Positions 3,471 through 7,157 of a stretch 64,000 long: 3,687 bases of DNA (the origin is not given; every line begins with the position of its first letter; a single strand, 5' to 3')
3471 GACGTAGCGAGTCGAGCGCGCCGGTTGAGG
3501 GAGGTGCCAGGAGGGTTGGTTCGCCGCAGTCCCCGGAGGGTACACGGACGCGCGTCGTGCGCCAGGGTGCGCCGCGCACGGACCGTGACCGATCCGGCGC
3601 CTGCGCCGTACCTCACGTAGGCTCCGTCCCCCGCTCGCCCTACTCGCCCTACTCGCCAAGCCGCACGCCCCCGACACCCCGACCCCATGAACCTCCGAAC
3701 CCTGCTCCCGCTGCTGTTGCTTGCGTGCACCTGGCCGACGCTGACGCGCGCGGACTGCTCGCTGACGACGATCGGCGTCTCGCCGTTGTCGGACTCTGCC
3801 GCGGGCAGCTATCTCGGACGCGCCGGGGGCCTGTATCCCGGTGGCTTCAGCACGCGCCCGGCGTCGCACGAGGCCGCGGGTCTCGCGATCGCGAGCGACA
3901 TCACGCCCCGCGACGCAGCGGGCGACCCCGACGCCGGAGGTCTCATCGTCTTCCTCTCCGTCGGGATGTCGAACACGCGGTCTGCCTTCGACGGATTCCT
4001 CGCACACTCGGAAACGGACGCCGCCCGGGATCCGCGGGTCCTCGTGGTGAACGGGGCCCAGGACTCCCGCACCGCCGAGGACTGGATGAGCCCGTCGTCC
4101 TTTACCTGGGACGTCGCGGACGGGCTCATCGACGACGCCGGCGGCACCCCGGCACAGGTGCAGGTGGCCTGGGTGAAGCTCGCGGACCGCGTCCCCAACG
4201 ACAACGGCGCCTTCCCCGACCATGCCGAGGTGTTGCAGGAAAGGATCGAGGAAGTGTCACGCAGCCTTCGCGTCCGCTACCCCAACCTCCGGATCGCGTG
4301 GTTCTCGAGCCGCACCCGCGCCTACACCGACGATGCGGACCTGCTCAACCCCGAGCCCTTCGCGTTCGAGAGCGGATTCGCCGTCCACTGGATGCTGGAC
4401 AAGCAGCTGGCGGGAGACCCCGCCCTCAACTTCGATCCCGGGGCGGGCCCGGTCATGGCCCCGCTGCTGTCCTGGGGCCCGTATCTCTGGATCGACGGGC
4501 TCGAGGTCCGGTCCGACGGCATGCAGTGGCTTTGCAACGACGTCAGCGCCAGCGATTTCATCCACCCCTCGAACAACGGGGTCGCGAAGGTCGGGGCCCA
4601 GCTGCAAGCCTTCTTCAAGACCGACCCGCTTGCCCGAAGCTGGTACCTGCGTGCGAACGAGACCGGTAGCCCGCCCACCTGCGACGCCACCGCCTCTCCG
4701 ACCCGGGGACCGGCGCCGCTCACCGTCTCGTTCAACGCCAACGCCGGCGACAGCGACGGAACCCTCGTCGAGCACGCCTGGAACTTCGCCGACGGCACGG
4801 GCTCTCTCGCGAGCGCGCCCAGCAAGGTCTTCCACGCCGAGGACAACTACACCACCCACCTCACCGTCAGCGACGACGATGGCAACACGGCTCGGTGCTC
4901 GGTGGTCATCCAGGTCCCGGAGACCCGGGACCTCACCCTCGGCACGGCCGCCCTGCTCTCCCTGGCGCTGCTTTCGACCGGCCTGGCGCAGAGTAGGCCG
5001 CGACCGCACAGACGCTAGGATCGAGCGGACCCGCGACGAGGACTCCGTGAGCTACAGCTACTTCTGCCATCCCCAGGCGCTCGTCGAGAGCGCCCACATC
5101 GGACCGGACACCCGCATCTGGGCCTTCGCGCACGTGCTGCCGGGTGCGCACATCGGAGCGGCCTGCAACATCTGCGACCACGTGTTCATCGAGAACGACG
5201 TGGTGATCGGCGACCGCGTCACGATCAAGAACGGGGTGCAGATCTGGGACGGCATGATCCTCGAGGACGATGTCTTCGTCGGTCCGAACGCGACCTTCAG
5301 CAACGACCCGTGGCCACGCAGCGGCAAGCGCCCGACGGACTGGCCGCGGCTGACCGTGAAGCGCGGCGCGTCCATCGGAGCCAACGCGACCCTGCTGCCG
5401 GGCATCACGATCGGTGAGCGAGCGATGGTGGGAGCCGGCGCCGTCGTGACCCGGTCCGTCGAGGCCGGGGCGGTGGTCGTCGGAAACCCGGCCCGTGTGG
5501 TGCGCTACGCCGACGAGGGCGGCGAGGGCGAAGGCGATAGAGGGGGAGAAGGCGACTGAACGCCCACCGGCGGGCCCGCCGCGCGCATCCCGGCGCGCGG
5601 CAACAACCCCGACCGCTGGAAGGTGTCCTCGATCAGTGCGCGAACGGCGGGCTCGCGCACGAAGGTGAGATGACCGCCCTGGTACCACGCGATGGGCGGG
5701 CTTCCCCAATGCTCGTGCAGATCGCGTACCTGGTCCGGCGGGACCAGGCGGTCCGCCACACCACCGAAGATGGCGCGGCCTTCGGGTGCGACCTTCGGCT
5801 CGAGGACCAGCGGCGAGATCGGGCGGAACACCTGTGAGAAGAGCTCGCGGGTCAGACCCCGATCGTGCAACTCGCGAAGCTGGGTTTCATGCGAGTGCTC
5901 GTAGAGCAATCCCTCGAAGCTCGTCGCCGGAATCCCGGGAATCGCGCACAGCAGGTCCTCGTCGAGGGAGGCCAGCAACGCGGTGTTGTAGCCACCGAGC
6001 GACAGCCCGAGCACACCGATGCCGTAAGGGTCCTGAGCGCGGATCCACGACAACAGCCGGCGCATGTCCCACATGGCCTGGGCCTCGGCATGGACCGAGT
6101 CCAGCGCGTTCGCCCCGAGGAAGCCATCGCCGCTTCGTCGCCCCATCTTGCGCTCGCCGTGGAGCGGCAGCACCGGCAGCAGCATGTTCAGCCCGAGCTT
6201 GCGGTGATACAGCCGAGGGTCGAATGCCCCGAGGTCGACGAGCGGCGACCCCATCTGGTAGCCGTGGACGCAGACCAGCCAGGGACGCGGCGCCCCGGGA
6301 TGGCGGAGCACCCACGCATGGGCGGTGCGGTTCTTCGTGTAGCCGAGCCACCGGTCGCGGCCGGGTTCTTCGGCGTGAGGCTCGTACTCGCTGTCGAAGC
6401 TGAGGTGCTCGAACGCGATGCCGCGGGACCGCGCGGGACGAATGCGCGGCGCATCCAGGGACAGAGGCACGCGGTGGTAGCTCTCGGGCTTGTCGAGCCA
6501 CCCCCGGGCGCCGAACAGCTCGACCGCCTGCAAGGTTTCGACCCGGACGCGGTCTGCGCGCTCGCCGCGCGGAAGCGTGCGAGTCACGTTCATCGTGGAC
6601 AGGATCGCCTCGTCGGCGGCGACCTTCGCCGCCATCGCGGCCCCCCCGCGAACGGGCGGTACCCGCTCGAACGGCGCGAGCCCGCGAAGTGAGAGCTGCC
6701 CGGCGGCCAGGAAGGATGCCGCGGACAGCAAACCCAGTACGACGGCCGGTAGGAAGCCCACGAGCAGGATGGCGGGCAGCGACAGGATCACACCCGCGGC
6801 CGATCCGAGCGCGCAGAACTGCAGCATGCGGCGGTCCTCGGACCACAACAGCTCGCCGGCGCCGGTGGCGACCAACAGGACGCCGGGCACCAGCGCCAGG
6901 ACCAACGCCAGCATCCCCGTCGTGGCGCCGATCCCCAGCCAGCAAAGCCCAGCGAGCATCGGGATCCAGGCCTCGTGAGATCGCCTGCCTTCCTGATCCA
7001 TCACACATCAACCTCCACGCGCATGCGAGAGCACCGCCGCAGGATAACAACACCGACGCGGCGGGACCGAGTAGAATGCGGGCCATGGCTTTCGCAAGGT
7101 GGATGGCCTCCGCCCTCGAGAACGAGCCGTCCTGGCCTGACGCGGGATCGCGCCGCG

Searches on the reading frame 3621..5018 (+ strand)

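Call 82: search_protein_families(library=pfam, proteins=[window:3621-5018:+], max_evalue=0.00001)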
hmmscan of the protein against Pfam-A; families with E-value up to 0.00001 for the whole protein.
window:3621-5018:+ (465 aa): 2 families
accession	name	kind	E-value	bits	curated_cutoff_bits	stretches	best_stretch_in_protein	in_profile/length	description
PF18911.6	PKD_4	-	4e-13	49.7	27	1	351-425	3-77/85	PKD domain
PF00801.26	PKD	-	8.5e-08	32.5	23.5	1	357-425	5-74/80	PKD domain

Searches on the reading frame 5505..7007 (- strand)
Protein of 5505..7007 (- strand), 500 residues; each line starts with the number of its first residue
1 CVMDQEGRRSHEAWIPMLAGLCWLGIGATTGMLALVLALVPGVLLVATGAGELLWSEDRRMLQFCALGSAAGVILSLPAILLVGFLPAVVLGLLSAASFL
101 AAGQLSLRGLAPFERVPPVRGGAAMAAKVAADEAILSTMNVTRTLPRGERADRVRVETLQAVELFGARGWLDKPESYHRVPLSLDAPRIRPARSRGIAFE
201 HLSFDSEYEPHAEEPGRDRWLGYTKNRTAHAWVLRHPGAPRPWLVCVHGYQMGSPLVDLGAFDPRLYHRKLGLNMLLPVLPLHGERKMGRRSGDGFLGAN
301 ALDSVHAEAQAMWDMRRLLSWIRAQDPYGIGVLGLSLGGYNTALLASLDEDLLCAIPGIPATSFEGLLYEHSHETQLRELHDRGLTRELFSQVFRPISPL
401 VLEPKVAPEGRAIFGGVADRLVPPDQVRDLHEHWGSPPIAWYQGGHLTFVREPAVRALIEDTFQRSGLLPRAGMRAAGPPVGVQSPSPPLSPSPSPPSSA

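Call 82: search_protein_families(library=pfam, proteins=[window:5505-7007:-], max_evalue=0.00001)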
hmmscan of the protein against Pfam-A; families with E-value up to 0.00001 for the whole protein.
window:5505-7007:- (500 aa): 1 family
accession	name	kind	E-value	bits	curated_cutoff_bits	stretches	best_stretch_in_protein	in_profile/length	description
PF09752.15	ABHD18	-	2.2e-06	27.5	21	0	313-361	160-208/351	Alpha/beta hydrolase domain containing 18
